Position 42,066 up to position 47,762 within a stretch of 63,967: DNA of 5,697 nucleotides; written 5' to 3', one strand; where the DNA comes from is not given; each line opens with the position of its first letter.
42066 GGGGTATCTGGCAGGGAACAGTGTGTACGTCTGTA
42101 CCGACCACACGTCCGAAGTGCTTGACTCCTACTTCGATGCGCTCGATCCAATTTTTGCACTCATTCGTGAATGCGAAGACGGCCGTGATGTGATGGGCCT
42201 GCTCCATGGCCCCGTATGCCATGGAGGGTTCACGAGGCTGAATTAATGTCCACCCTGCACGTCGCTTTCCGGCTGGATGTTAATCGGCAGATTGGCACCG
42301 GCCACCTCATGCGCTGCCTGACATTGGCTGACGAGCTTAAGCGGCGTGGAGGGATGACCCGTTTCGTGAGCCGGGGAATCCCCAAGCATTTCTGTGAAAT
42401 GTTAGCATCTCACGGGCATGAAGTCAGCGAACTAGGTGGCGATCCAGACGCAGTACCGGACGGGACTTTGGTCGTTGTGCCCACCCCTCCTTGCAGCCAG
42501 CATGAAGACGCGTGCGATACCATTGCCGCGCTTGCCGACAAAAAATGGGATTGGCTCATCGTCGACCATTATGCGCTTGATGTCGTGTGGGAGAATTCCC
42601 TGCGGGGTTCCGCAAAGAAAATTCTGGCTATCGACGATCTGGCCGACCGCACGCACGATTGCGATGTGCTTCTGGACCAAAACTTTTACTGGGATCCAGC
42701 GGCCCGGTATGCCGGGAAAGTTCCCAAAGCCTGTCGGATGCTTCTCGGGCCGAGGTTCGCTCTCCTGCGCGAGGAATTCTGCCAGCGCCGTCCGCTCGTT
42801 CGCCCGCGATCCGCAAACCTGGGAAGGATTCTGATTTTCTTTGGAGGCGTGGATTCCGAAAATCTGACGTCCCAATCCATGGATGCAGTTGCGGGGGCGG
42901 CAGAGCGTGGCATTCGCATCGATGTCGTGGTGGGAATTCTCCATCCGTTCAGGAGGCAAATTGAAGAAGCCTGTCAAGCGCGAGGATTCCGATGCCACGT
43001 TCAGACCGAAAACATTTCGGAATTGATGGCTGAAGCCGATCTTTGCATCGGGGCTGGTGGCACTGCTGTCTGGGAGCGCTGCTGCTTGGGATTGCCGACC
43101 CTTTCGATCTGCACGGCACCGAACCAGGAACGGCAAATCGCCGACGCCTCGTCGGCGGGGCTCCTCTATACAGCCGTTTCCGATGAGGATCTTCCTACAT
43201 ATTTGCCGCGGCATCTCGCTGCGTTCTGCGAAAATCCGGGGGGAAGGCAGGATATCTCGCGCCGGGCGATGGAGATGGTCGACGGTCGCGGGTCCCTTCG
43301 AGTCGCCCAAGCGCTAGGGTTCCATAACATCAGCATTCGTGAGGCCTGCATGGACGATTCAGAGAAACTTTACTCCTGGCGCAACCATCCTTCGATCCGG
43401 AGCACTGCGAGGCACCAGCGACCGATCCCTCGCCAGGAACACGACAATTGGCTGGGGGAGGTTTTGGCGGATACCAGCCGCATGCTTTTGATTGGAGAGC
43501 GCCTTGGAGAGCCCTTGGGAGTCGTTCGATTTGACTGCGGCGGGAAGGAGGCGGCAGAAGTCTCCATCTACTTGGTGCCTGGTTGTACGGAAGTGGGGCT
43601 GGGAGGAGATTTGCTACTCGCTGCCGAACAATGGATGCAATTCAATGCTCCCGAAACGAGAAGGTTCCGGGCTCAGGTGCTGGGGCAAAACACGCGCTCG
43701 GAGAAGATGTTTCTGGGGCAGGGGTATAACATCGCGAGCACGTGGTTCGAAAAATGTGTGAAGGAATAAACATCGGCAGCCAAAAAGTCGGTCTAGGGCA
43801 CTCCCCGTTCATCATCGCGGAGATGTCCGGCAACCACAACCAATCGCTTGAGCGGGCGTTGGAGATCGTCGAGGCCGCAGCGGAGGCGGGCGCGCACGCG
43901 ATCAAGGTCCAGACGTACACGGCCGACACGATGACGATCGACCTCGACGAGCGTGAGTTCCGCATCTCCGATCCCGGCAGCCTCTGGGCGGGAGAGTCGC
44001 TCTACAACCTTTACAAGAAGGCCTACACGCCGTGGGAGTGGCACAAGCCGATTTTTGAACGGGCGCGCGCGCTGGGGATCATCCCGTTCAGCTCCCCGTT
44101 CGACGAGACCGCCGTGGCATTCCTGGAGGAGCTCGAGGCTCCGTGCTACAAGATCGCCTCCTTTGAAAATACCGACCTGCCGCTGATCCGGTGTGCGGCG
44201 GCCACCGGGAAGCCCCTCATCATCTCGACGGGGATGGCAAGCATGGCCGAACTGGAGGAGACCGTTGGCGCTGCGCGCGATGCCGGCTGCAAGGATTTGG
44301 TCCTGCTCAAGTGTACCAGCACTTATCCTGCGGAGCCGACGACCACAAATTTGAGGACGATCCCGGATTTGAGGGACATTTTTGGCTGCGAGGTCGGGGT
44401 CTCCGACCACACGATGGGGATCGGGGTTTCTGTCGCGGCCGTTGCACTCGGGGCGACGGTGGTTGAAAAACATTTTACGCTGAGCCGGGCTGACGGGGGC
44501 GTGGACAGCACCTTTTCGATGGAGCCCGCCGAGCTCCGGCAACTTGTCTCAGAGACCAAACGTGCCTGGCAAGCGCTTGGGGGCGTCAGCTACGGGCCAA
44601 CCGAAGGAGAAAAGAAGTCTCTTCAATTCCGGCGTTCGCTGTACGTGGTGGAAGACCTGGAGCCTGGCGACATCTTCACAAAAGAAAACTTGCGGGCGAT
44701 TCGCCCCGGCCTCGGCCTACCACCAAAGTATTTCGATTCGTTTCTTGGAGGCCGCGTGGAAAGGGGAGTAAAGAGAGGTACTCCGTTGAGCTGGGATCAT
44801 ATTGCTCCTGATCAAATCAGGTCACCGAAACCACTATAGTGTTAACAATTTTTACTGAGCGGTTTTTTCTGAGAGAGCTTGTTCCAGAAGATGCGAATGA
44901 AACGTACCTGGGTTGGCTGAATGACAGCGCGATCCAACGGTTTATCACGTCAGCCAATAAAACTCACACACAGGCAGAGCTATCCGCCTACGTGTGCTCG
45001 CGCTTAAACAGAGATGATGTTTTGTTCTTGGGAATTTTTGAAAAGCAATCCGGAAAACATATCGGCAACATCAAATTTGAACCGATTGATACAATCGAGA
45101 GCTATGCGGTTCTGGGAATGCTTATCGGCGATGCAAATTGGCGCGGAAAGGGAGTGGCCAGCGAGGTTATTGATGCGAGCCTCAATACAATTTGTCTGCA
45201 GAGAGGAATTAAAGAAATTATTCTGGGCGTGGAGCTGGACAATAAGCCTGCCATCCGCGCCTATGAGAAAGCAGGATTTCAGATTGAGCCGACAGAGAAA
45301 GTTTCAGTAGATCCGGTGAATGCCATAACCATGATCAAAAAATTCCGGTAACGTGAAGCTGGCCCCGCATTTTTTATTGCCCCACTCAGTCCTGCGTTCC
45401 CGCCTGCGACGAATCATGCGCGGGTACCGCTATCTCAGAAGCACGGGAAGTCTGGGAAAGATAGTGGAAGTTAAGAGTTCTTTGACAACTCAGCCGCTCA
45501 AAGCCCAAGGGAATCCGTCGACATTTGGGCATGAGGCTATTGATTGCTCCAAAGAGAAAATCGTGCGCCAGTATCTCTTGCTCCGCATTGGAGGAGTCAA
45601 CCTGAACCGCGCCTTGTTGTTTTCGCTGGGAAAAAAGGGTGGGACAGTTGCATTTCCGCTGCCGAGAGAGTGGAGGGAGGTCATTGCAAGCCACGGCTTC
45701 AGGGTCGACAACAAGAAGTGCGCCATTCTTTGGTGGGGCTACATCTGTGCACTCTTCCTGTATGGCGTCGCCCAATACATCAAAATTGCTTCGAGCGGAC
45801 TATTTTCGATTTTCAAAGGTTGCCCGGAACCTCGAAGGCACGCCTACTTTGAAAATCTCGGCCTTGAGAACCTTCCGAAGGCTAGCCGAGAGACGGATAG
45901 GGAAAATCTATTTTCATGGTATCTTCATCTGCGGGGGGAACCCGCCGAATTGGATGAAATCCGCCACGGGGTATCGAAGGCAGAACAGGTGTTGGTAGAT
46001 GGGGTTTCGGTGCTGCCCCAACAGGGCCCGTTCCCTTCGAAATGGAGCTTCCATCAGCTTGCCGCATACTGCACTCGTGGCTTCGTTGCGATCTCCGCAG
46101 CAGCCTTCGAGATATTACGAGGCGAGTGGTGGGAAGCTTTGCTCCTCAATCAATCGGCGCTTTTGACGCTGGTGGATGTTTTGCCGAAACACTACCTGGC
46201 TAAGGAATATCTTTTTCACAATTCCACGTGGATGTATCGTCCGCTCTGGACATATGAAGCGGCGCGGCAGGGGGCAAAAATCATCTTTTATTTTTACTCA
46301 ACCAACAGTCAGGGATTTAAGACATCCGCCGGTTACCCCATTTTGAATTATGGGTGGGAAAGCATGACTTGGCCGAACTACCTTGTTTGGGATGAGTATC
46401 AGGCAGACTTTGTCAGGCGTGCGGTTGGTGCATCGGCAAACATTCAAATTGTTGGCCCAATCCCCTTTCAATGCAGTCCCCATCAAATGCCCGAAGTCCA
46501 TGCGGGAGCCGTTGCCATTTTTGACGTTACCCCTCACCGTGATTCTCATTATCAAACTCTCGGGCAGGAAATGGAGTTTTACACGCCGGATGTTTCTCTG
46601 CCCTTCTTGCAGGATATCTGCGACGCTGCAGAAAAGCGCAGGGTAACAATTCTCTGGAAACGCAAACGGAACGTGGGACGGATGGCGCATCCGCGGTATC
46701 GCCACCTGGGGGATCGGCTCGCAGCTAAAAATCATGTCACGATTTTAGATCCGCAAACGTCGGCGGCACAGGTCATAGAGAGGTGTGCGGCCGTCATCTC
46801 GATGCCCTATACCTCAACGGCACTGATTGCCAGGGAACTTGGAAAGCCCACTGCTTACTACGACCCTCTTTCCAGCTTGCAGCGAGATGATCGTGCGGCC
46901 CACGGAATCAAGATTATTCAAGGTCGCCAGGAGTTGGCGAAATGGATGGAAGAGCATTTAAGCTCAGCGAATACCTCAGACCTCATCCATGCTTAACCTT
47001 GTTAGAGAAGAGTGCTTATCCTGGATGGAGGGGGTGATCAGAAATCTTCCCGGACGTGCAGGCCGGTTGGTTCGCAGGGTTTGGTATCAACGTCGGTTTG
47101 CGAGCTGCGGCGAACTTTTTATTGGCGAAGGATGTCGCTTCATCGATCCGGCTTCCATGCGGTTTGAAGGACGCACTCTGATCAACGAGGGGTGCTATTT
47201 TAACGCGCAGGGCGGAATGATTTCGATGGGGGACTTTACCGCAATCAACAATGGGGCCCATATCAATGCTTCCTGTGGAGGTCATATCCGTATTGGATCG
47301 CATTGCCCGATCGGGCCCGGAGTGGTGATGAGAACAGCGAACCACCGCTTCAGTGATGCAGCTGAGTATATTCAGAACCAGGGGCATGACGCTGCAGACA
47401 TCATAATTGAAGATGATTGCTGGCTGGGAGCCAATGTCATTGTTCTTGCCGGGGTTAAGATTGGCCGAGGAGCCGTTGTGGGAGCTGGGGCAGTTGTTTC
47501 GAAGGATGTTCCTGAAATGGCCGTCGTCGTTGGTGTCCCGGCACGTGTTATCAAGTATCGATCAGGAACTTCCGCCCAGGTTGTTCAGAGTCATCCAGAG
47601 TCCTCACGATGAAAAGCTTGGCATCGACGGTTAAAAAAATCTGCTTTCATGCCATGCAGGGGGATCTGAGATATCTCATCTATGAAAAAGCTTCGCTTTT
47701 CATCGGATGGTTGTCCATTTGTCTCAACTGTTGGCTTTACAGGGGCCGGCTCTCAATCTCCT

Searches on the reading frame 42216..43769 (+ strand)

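Call 7: search_protein_families(library=pfam, proteins=[window:42216-43769:+], max_evalue=0.001)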
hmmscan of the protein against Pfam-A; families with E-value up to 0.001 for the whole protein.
window:42216-43769:+ (517 aa): 2 families
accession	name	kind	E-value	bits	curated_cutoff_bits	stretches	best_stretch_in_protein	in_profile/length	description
PF13302.13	Acetyltransf_3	-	5.6e-06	27.5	25.4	1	374-499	4-132/138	Acetyltransferase (GNAT) domain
PF00583.31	Acetyltransf_1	-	0.00091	19.9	20.7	0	404-499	14-111/116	Acetyltransferase (GNAT) family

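Call 30: search_protein_families(library=ncbifam, proteins=[window:42216-43769:+], max_evalue=0.01)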
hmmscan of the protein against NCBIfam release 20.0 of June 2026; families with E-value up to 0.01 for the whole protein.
window:42216-43769:+ (517 aa): 5 families
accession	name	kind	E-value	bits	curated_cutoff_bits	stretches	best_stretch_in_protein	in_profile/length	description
TIGR03590.1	PseG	equivalog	1.7e-85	287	153.55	1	15-306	2-275/280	UDP-2,4-diacetamido-2,4,6-trideoxy-beta-L-altropyranose hydrolase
TIGR03585.1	PseH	equivalog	4.7e-14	52.8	93.1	1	380-514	9-143/156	UDP-4-amino-4,6-dideoxy-N-acetyl-beta-L-altrosamine N-acetyltransferase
TIGR01133.1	murG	equivalog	0.00087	18.4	250.25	1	247-366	230-352/353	undecaprenyldiphospho-muramoylpentapeptide beta-N-acetylglucosaminyltransferase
TIGR02382.1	wecD_rffC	equivalog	0.0021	17.6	195.1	1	423-510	100-186/191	dTDP-4-amino-4,6-dideoxy-D-galactose acyltransferase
TIGR03492.1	TIGR03492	hypoth_equivalog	0.0074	15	219.2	1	250-309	273-333/396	lipid-A-disaccharide synthase-related protein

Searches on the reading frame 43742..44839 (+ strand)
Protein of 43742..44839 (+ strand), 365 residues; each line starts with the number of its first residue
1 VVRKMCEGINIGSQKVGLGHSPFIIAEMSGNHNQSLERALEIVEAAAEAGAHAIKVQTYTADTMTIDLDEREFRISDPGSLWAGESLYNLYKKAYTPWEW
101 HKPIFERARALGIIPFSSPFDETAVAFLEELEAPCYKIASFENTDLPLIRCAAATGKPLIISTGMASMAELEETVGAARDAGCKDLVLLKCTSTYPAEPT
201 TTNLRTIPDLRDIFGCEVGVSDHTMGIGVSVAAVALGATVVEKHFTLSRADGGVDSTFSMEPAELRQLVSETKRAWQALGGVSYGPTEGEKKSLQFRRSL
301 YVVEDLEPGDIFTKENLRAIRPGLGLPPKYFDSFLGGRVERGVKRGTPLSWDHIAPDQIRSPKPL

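Call 7: search_protein_families(library=pfam, proteins=[window:43742-44839:+], max_evalue=0.001)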
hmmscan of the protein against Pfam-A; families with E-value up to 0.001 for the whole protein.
window:43742-44839:+ (365 aa): 2 families
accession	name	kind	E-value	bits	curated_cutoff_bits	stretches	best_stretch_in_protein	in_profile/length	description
PF03102.20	NeuB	-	4.3e-88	295.3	22.1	1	42-282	1-239/241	NeuB family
PF08666.17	SAF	-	4.1e-10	40.5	21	1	297-354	1-62/63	SAF domain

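Call 30: search_protein_families(library=ncbifam, proteins=[window:43742-44839:+], max_evalue=0.01)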
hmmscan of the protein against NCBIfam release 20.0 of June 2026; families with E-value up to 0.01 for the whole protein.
window:43742-44839:+ (365 aa): 2 families
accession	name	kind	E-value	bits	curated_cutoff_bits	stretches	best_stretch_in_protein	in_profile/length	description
TIGR03586.1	PseI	equivalog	6.8e-152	505.3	340.25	1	22-349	2-327/327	pseudaminic acid synthase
TIGR03569.1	NeuB_NnaB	equivalog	2.7e-85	286.3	399.65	1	22-347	1-327/329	N-acetylneuraminate synthase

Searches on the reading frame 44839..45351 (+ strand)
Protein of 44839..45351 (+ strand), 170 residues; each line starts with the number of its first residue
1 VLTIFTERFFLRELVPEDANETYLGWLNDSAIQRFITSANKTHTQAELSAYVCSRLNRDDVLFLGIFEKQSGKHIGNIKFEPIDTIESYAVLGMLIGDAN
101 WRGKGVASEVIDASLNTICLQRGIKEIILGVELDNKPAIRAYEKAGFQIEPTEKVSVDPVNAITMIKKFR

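Call 7: search_protein_families(library=pfam, proteins=[window:44839-45351:+], max_evalue=0.001)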
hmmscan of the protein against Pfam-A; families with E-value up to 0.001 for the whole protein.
window:44839-45351:+ (170 aa): 7 families
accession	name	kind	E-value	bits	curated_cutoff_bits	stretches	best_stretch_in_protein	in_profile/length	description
PF13302.13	Acetyltransf_3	-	2.2e-18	67.7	25.4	1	8-148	1-138/138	Acetyltransferase (GNAT) domain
PF00583.31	Acetyltransf_1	-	3.9e-12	46.9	20.7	1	52-147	24-116/116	Acetyltransferase (GNAT) family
PF13523.12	Acetyltransf_8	-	2.6e-08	34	27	1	92-151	82-141/145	Acetyltransferase (GNAT) domain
PF13508.13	Acetyltransf_7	-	6.6e-07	30.1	27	1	70-148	11-83/84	Acetyltransferase (GNAT) domain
PF13420.13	Acetyltransf_4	-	8.9e-07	29.5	24.3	1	13-154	3-141/155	Acetyltransferase (GNAT) domain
PF08445.16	FR47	-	7.7e-06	26.3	22.1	1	88-150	20-80/86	FR47-like protein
PF13673.13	Acetyltransf_10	-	4.8e-05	23.8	23.6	1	56-166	26-125/128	Acetyltransferase (GNAT) domain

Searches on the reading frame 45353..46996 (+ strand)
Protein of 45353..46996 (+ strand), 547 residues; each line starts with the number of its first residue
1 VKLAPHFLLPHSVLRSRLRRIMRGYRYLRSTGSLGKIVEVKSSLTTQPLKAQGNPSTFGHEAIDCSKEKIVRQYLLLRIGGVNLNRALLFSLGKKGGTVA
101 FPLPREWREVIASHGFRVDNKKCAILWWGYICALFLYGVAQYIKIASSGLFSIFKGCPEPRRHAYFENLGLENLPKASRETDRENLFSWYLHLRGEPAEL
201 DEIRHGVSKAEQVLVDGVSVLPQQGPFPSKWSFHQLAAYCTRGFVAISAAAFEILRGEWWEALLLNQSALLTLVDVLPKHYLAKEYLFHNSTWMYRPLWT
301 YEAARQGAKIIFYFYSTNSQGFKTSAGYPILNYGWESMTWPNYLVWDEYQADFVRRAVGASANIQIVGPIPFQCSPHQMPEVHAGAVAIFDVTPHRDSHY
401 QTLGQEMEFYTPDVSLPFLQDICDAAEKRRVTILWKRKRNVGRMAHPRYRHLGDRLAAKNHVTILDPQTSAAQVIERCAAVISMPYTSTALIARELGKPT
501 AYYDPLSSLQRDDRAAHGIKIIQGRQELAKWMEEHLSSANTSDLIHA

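Call 7: search_protein_families(library=pfam, proteins=[window:45353-46996:+], max_evalue=0.001)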
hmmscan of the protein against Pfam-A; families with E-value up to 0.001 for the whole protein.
window:45353-46996:+ (547 aa): 0 families

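Call 30: search_protein_families(library=ncbifam, proteins=[window:45353-46996:+], max_evalue=0.01)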
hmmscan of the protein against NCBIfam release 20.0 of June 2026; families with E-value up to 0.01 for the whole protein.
window:45353-46996:+ (547 aa): 1 family
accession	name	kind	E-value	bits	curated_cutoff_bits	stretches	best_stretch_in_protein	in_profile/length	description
TIGR04417.1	PFTS_polysacc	subfamily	7.7e-102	341.8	100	1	29-532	2-521/522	polysaccharide biosynthesis PFTS motif protein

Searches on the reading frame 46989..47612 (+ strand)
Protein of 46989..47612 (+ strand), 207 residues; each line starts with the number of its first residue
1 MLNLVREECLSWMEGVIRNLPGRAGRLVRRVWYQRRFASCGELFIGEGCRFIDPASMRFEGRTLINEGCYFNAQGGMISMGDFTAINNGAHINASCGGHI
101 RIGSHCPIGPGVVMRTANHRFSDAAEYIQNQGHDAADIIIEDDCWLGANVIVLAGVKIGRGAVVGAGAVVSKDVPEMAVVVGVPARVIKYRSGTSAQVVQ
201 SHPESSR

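Call 7: search_protein_families(library=pfam, proteins=[window:46989-47612:+], max_evalue=0.001)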
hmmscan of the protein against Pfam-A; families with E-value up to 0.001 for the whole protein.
window:46989-47612:+ (207 aa): 4 families
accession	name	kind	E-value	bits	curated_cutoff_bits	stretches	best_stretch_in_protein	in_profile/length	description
PF00132.30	Hexapep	-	4.6e-12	45.5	27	1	137-171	1-35/36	Bacterial transferase hexapeptide (six repeats)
PF14602.12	Hexapep_2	-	5.1e-10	39.3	27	1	138-171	2-33/34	Hexapeptide repeat of succinyl-transferase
PF25084.1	LbH_EIF2B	-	0.00021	21.7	54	0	78-174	22-103/105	EIF2B subunit epsilon LbH domain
PF21711.3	DCTN5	-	0.00022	21.4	40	1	98-175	53-126/182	Dynactin subunit 5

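Call 30: search_protein_families(library=ncbifam, proteins=[window:46989-47612:+], max_evalue=0.01)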
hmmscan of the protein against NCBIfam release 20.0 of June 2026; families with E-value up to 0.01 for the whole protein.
window:46989-47612:+ (207 aa): 46 families (the best 25 are shown)
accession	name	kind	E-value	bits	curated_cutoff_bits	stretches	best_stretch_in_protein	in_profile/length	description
NF007240.0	PRK09677.1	equivalog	1.5e-22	80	243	1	27-191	15-184/192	putative lipopolysaccharide biosynthesis O-acetyl transferase WbbJ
NF007797.0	PRK10502.1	subfamily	2.1e-19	69.9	192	1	78-192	73-180/183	WcaF family extracellular polysaccharide biosynthesis acetyltransferase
TIGR03308.1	phn_thr-fam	hypoth_equivalog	5.9e-18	65.4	201.65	1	78-192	37-163/204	phosphonate metabolim protein, transferase hexapeptide repeat family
TIGR03532.1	DapD_Ac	equivalog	5.9e-17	62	231.75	1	75-190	110-213/231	2,3,4,5-tetrahydropyridine-2,6-dicarboxylate N-acetyltransferase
NF000311.1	Vat_ABCDEFH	equivalog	2.2e-16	60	300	1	96-192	54-165/201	Vat family streptogramin A O-acetyltransferase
TIGR03570.1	NeuD_NnaD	subfamily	5.1e-16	58.9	160.8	1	136-186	152-202/202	NeuD/PglB/VioB family sugar acetyltransferase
NF007499.0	PRK10092.1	equivalog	1.7e-15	57.3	314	1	99-189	93-181/183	maltose O-acetyltransferase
NF000490.1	chloram_CatB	equivalog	5.2e-15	55.3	350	1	80-192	59-165/210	type B chloramphenicol O-acetyltransferase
NF041874.1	EPS_EpsC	equivalog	6.1e-15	55.3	150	1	138-190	114-166/168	serine O-acetyltransferase EpsC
NF000111.1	stregram_VatD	exception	1.1e-13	51.4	400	1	99-192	60-168/209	streptogramin A O-acetyltransferase Vat(D)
NF000504.1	stregram_VatH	exception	1.5e-13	51.2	475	1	96-195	61-175/216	streptogramin A O-acetyltransferase Vat(H)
NF058585.1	HptprglPActTf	PfamEq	3.6e-13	49.4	300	1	134-196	103-165/172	heptaprenylglyceryl phosphate O-acetyltransferase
NF033468.1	stregram_VatI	exception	4.6e-13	49.4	415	1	71-200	53-173/208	streptogramin A O-acetyltransferase Vat(I)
TIGR04008.1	WcaF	equivalog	6.2e-13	49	326.3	1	78-191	72-178/180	colanic acid biosynthesis acetyltransferase WcaF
NF000097.1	stregram_VatC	exception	8.7e-13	48.6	425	1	96-192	62-173/212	streptogramin A O-acetyltransferase Vat(C)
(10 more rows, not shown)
